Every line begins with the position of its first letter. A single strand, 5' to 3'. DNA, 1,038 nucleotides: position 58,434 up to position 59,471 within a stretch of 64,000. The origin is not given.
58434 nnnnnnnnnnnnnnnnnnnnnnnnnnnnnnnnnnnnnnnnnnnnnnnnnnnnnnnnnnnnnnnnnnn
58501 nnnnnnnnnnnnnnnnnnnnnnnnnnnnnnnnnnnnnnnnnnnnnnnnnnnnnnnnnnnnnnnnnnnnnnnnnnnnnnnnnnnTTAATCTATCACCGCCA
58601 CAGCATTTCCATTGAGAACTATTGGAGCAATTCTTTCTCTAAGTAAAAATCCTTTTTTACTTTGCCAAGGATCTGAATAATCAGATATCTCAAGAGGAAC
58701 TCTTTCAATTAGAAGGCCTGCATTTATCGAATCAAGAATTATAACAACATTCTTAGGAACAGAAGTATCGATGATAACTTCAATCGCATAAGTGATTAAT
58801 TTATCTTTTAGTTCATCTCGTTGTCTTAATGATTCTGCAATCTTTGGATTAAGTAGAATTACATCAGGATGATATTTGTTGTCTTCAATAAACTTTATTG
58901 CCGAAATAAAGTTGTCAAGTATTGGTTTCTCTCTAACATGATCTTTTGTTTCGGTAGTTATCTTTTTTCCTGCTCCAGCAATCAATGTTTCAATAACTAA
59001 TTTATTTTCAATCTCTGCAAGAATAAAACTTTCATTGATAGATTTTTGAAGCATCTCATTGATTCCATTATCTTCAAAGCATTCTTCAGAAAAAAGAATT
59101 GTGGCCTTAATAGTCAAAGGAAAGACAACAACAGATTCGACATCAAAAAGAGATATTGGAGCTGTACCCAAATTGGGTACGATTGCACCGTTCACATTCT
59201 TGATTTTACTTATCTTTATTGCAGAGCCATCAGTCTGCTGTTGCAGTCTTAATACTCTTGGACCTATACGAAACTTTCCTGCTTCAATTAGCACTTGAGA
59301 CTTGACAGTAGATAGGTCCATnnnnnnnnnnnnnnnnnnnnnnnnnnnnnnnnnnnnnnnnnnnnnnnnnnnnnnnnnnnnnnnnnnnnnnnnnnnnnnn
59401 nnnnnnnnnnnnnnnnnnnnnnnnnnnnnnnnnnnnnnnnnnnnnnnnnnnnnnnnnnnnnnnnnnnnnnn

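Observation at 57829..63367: Head-only HK97 module with a reverse transcriptase in the portal/terminase slot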

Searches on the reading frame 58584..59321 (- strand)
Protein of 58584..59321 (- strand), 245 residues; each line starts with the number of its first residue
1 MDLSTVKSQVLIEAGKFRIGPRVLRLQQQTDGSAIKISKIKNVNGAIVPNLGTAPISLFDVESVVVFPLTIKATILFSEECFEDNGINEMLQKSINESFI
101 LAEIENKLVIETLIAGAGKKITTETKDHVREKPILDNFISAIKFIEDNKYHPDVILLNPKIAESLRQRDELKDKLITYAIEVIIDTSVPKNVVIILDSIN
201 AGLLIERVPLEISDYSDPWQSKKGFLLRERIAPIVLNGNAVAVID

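Call 3: search_protein_families(library=pfam, proteins=[window:58584-59321:-], max_evalue=0.1)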
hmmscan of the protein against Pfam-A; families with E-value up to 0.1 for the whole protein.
window:58584-59321:- (245 aa): 0 families

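Call 4: search_protein_families(library=phrogs, proteins=[window:58584-59321:-], max_evalue=0.1)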
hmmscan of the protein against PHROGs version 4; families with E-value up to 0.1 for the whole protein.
window:58584-59321:- (245 aa): 2 families
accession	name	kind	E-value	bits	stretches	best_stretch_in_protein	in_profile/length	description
phrog_21206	-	unknown function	0.0044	18.3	0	170-212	11-53/96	-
phrog_1650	-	head and packaging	0.012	16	0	131-241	164-292/300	major head protein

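Call 70: predict_structure(alignment_id=A3)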
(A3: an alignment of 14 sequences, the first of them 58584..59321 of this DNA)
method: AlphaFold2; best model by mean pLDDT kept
length: 245 residues; sequences in the alignment: 14
mean_pLDDT: 36.1   pTM: 0.25
mean pLDDT of the five models: 36.1, 35.7, 34.9, 34.8, 32.1
residues with pLDDT >= 90: 0; 70-90: 0; 50-70: 9; < 50: 236
segments of 3 or more residues with pLDDT < 50: 1-138, 144-163, 171-245
pLDDT, mean of each block of 10 residues (from residue 1): 33 29 26 40 40 43 43 33 37 36 33 31 30 46 46 41 50 39 29 34 32 40 32 30 24
secondary structure, 60 per line:
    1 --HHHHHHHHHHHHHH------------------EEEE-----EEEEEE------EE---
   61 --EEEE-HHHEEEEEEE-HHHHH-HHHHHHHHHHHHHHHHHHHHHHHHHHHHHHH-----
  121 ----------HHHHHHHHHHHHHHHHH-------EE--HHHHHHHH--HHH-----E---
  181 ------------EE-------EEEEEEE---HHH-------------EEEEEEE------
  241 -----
elements in order: H3-16 E35-38 E44-49 E63-66 E71-77 H79-83 H85-115 H131-147 H159-166 E202-208 E228-234

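Call 73: search_solved_structures(query=A4, max_evalue=1)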
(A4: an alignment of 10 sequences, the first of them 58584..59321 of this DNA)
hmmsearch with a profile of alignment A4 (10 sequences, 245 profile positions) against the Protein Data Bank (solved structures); distinct sequences matched with E-value up to 1: 0.

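Call 78: search_protein_families(library=ncbifam, proteins=[window:58584-59321:-], max_evalue=0.01)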
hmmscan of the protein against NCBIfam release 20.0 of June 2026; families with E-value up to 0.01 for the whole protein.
window:58584-59321:- (245 aa): 0 families
